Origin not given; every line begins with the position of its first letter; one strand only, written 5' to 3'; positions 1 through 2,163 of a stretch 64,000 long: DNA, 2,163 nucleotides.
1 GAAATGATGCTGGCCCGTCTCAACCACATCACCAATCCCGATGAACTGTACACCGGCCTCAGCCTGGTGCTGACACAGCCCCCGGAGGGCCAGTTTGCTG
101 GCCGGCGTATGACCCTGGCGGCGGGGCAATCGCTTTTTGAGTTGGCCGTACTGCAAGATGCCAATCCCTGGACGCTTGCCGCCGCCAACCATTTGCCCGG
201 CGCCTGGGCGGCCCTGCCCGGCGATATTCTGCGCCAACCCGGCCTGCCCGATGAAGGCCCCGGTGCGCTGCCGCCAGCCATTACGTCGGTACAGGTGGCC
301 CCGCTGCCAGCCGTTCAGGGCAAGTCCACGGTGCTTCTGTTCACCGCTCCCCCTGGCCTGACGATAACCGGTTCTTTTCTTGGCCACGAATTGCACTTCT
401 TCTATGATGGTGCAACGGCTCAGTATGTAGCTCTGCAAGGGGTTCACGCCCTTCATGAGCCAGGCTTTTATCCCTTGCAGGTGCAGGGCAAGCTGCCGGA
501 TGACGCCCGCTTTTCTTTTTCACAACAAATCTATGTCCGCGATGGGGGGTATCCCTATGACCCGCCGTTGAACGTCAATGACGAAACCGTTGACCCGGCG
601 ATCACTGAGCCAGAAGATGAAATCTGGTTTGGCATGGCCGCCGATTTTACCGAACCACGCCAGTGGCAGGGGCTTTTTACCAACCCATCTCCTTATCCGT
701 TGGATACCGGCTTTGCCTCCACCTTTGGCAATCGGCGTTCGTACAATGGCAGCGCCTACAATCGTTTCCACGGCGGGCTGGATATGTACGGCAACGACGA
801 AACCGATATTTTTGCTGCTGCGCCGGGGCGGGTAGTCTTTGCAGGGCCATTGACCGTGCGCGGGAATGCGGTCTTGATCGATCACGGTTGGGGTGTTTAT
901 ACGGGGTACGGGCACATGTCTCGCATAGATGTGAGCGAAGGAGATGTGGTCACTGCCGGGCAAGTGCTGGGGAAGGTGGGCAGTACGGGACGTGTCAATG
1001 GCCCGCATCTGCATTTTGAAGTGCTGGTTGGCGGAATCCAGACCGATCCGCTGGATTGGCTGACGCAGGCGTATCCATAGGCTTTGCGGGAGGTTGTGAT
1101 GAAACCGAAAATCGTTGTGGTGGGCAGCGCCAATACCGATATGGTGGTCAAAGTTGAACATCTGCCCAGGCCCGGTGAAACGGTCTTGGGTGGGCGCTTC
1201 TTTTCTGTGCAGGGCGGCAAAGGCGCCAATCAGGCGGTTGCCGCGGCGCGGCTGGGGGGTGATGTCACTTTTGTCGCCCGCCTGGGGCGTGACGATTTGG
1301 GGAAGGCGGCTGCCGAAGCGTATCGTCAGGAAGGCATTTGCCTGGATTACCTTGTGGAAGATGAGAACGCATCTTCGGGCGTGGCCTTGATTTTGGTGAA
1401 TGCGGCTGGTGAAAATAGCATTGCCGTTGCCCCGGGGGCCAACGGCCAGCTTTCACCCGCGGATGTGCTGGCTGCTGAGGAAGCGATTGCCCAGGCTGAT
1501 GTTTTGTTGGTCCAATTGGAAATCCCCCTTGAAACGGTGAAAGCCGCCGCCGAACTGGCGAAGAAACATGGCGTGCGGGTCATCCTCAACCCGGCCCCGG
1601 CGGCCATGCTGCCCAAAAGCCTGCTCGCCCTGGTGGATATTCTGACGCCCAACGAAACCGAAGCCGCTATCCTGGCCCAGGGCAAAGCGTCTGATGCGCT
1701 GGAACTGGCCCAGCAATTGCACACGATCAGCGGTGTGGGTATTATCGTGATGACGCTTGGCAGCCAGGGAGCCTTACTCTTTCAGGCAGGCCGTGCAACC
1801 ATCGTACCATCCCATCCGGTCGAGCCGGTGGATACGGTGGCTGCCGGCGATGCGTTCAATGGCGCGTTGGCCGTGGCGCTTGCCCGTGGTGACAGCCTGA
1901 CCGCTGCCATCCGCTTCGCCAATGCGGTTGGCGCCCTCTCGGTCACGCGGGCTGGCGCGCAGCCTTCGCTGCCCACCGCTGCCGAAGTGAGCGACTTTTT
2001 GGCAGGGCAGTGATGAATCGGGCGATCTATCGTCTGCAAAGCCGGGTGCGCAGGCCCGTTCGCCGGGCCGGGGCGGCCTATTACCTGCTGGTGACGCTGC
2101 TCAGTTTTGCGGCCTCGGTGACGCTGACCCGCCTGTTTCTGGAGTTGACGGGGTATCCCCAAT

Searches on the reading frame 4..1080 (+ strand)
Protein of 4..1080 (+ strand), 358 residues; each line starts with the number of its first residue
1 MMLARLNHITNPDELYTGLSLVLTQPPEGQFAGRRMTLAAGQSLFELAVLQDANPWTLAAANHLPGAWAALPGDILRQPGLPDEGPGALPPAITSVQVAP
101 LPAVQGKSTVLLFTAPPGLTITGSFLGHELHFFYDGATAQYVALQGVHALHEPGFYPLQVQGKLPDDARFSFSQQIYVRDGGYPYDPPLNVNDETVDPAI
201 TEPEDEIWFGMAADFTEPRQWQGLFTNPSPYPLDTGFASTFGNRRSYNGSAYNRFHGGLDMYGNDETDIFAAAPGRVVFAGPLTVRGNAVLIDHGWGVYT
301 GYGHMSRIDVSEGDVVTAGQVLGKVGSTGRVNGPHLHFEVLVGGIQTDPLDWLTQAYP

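Call 4: search_protein_families(library=pfam, proteins=[window:4-1080:+], max_evalue=0.01)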
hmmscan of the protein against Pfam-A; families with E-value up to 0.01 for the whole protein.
window:4-1080:+ (358 aa): 2 families
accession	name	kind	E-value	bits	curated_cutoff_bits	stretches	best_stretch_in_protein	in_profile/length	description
PF01551.29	Peptidase_M23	-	1.6e-29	102.4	28.7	1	254-349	1-96/96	Peptidase family M23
PF01476.26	LysM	-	0.0028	18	20.9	0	3-23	23-42/43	LysM domain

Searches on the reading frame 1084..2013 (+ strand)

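Call 4: search_protein_families(library=pfam, proteins=[window:1084-2013:+], max_evalue=0.01)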
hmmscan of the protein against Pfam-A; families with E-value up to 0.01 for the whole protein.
window:1084-2013:+ (309 aa): 3 families
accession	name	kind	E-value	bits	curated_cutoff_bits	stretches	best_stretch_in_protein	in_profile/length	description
PF00294.29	PfkB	-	1.9e-72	244.6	25.8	1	8-298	2-301/302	pfkB family carbohydrate kinase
PF08543.17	Phos_pyr_kin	-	7e-10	39.1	27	1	167-281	103-226/246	Phosphomethylpyrimidine kinase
PF25270.1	Khk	-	1.6e-05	24.8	35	1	187-297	244-356/365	Prokaryotic ketohexokinase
